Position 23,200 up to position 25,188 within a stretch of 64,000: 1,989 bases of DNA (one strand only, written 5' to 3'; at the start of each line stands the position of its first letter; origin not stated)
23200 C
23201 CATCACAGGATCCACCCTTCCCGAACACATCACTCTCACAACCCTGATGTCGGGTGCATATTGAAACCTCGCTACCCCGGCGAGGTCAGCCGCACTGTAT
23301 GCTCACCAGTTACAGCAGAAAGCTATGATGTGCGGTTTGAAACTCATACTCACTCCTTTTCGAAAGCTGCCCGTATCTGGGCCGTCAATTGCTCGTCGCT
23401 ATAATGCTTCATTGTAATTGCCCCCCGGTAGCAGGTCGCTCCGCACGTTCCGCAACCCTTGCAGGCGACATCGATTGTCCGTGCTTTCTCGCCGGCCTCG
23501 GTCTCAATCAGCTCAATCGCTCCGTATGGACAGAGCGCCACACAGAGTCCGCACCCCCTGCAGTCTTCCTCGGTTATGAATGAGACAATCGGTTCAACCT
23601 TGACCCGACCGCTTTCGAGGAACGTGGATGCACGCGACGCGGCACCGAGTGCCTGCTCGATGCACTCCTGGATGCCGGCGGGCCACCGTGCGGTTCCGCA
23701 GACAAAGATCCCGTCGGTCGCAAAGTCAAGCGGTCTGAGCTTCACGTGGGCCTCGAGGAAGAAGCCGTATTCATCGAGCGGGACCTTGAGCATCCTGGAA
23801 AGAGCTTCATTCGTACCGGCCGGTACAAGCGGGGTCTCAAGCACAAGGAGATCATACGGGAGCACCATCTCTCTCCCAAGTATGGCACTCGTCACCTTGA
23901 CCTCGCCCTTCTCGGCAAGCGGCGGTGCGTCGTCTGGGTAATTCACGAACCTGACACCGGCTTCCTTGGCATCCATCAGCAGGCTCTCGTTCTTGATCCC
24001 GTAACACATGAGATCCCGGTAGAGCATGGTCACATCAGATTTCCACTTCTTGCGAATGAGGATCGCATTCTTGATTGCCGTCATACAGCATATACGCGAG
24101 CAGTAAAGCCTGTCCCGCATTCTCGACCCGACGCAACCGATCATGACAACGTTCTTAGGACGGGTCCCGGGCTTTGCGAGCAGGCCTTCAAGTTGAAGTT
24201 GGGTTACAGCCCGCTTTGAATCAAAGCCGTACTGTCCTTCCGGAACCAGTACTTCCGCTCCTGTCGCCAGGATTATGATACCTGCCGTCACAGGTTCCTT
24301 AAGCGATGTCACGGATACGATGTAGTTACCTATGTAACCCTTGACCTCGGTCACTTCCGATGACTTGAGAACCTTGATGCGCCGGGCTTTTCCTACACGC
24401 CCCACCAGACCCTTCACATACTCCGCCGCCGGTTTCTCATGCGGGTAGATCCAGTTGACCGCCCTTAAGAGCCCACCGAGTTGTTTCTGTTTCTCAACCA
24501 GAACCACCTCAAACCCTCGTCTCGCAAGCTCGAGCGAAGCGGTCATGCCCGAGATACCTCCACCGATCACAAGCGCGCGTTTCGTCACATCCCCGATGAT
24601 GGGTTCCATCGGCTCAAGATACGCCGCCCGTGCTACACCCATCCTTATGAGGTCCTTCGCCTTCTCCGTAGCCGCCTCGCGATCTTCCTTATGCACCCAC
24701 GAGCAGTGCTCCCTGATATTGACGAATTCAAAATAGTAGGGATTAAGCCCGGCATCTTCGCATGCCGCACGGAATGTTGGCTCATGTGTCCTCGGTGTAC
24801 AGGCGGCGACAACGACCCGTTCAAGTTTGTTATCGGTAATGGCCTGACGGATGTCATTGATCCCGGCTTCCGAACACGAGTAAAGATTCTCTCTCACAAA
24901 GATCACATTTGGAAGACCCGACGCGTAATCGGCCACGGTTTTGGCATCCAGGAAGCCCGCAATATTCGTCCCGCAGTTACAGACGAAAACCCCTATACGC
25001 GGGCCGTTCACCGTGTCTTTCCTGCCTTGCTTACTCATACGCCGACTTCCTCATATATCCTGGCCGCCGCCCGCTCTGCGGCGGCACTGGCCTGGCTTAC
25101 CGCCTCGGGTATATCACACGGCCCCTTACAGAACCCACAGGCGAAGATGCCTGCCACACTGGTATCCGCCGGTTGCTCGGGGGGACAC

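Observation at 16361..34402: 18-kb operon combining NuoEF-type diaphorase, NfnB-like subunit, four HdrA paralogues, two MvhD and an HdrD-like CCG protein, with no recognisable catalytic partner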

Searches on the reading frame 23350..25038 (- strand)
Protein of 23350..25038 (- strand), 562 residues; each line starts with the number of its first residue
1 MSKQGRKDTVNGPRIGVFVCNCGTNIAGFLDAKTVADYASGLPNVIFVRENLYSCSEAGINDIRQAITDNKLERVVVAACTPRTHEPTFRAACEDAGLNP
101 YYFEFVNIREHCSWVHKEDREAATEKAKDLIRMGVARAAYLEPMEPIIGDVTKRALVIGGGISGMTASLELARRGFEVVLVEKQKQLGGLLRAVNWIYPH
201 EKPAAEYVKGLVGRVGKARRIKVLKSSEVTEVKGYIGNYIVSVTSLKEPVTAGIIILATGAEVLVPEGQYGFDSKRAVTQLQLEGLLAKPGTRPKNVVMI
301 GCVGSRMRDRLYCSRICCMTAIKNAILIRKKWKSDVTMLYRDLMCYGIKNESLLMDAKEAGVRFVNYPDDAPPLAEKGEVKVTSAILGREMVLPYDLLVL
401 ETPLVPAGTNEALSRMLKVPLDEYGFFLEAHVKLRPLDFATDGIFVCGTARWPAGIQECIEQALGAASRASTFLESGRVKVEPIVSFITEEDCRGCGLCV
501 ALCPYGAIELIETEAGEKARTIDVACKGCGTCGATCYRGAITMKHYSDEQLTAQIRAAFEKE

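Call 10: search_protein_families(library=pfam, proteins=[window:23350-25038:-], max_evalue=0.001)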
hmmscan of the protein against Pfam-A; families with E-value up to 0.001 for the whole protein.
window:23350-25038:- (562 aa): 17 families
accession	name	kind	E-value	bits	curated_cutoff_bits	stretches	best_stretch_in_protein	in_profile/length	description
PF07992.20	Pyr_redox_2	-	1.1e-09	38.6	26.1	1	155-301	3-149/291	Pyridine nucleotide-disulphide oxidoreductase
PF01266.30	DAO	-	1.4e-09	38.4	27.9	1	155-188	2-35/353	FAD dependent oxidoreductase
PF13450.12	NAD_binding_8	-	5e-09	36.8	21.9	1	157-192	1-36/68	NAD(P)-binding Rossmann-like domain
PF14697.11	Fer4_21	-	2.5e-08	34.4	35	1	487-543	2-59/59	4Fe-4S dicluster domain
PF12831.13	FAD_oxidored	-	2.9e-08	33.9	27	1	156-212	3-61/416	FAD dependent oxidoreductase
PF12838.12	Fer4_7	-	4e-08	34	27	1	488-507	33-52/52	4Fe-4S dicluster domain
PF00037.32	Fer4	-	8.8e-08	32.1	21.1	1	488-509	3-24/24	4Fe-4S binding domain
PF03486.20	HI0933_like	-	7.6e-07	29.3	50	1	155-188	3-36/244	HI0933-like protein Rossmann domain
PF00890.30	FAD_binding_2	-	7.9e-07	29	20.4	1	155-189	2-36/414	FAD binding domain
PF13738.12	Pyr_redox_3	-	2.3e-06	27.5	30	1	153-261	165-267/305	Pyridine nucleotide-disulphide oxidoreductase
PF13187.11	Fer4_9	-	3.1e-06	27.6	27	1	492-541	1-52/52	4Fe-4S dicluster domain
PF13237.11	Fer4_10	-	7.1e-06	26.3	25.5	1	488-536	4-52/53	4Fe-4S dicluster domain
PF25160.1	LdpA_Fe-S-bd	-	1.4e-05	25.2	27.6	1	488-511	23-46/49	LdpA Fe-S cluster-binding domain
PF01593.30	Amino_oxidase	-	2.8e-05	24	19.8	0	162-194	1-33/443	Flavin containing amine oxidoreductase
PF01494.25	FAD_binding_3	-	4e-05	23.4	22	1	155-193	4-42/349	FAD binding domain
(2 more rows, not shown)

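Call 31: search_solved_structures(query=window:23350-25038:-, max_evalue=0.001)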
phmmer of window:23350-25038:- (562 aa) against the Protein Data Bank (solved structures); distinct sequences matched with E-value up to 0.001: 18.
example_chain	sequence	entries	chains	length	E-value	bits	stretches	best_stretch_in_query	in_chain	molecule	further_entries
8rvu_a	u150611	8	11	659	4.6e-124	418.2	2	5-244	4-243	H(2):CoB-CoM heterodisulfide,ferredoxin reductase subunit A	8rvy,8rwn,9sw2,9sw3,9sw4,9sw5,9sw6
5odc_A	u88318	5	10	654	7.6e-124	417.5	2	12-243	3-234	Heterodisulfide reductase, subunit A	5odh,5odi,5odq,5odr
8rvv_A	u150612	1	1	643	1.4e-121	410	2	13-244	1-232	H(2):CoB-CoM heterodisulfide,ferredoxin reductase subunit A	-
9sfi_A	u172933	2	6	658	2e-104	353.4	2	11-243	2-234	CoB--CoM heterodisulfide reductase iron-sulfur subunit A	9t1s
7bkb_A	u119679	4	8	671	6e-104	351.8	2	12-244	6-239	CoB--CoM heterodisulfide reductase iron-sulfur subunit A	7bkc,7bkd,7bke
6tjr_A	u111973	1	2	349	9.5e-23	83.8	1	153-471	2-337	Fumarate reductase/succinate dehydrogenase flavoprotein domain protein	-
1jeh_A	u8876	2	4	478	1.9e-05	26.7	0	155-196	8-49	DIHYDROLIPOAMIDE DEHYDROGENASE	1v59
7bkb_L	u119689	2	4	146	0.00013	23.9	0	483-510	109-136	Formylmethanofuran dehydrogenase, subunit G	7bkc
8ys5_D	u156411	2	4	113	0.00016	23.6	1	484-549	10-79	2-oxoglutarate:acceptor oxidoreductase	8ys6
9sfi_T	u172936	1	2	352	0.00023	23.1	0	488-547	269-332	4Fe-4S ferredoxin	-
7eme_A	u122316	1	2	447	0.00028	22.8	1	131-197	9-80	NAD(P)/FAD-dependent oxidoreductase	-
5jca_L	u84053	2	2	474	0.00038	22.4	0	152-191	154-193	NADH-dependent Ferredoxin:NADP Oxidoreductase (NfnI) subunit alpha | NADH-dependent Ferredoxin:NADP Oxidoreductase subunit alpha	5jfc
1y56_B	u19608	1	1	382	0.00052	21.9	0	155-184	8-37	sarcosine oxidase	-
9sw6_G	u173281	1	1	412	0.00066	21.6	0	486-556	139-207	Polyferredoxin protein MvhB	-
1gt8_A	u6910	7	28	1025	0.00086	21.2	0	470-536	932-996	DIHYDROPYRIMIDINE DEHYDROGENASE | Dihydropyrimidine dehydrogenase [NADP(+)]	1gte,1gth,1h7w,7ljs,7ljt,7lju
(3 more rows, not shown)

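Call 71: search_solved_structures(query=window:23350-25038:-, max_evalue=1e-100, show_alignments=2)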
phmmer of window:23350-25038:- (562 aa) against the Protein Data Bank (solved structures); distinct sequences matched with E-value up to 1e-100: 5.
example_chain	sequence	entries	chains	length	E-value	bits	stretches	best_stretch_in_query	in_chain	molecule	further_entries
8rvu_a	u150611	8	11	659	4.6e-124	418.2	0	5-244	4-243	H(2):CoB-CoM heterodisulfide,ferredoxin reductase subunit A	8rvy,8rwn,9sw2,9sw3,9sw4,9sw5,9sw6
5odc_A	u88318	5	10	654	7.6e-124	417.5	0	12-243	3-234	Heterodisulfide reductase, subunit A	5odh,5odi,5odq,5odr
8rvv_A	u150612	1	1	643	1.4e-121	410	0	13-244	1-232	H(2):CoB-CoM heterodisulfide,ferredoxin reductase subunit A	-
9sfi_A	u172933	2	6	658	2e-104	353.4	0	11-243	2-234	CoB--CoM heterodisulfide reductase iron-sulfur subunit A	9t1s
7bkb_A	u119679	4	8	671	6e-104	351.8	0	12-244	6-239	CoB--CoM heterodisulfide reductase iron-sulfur subunit A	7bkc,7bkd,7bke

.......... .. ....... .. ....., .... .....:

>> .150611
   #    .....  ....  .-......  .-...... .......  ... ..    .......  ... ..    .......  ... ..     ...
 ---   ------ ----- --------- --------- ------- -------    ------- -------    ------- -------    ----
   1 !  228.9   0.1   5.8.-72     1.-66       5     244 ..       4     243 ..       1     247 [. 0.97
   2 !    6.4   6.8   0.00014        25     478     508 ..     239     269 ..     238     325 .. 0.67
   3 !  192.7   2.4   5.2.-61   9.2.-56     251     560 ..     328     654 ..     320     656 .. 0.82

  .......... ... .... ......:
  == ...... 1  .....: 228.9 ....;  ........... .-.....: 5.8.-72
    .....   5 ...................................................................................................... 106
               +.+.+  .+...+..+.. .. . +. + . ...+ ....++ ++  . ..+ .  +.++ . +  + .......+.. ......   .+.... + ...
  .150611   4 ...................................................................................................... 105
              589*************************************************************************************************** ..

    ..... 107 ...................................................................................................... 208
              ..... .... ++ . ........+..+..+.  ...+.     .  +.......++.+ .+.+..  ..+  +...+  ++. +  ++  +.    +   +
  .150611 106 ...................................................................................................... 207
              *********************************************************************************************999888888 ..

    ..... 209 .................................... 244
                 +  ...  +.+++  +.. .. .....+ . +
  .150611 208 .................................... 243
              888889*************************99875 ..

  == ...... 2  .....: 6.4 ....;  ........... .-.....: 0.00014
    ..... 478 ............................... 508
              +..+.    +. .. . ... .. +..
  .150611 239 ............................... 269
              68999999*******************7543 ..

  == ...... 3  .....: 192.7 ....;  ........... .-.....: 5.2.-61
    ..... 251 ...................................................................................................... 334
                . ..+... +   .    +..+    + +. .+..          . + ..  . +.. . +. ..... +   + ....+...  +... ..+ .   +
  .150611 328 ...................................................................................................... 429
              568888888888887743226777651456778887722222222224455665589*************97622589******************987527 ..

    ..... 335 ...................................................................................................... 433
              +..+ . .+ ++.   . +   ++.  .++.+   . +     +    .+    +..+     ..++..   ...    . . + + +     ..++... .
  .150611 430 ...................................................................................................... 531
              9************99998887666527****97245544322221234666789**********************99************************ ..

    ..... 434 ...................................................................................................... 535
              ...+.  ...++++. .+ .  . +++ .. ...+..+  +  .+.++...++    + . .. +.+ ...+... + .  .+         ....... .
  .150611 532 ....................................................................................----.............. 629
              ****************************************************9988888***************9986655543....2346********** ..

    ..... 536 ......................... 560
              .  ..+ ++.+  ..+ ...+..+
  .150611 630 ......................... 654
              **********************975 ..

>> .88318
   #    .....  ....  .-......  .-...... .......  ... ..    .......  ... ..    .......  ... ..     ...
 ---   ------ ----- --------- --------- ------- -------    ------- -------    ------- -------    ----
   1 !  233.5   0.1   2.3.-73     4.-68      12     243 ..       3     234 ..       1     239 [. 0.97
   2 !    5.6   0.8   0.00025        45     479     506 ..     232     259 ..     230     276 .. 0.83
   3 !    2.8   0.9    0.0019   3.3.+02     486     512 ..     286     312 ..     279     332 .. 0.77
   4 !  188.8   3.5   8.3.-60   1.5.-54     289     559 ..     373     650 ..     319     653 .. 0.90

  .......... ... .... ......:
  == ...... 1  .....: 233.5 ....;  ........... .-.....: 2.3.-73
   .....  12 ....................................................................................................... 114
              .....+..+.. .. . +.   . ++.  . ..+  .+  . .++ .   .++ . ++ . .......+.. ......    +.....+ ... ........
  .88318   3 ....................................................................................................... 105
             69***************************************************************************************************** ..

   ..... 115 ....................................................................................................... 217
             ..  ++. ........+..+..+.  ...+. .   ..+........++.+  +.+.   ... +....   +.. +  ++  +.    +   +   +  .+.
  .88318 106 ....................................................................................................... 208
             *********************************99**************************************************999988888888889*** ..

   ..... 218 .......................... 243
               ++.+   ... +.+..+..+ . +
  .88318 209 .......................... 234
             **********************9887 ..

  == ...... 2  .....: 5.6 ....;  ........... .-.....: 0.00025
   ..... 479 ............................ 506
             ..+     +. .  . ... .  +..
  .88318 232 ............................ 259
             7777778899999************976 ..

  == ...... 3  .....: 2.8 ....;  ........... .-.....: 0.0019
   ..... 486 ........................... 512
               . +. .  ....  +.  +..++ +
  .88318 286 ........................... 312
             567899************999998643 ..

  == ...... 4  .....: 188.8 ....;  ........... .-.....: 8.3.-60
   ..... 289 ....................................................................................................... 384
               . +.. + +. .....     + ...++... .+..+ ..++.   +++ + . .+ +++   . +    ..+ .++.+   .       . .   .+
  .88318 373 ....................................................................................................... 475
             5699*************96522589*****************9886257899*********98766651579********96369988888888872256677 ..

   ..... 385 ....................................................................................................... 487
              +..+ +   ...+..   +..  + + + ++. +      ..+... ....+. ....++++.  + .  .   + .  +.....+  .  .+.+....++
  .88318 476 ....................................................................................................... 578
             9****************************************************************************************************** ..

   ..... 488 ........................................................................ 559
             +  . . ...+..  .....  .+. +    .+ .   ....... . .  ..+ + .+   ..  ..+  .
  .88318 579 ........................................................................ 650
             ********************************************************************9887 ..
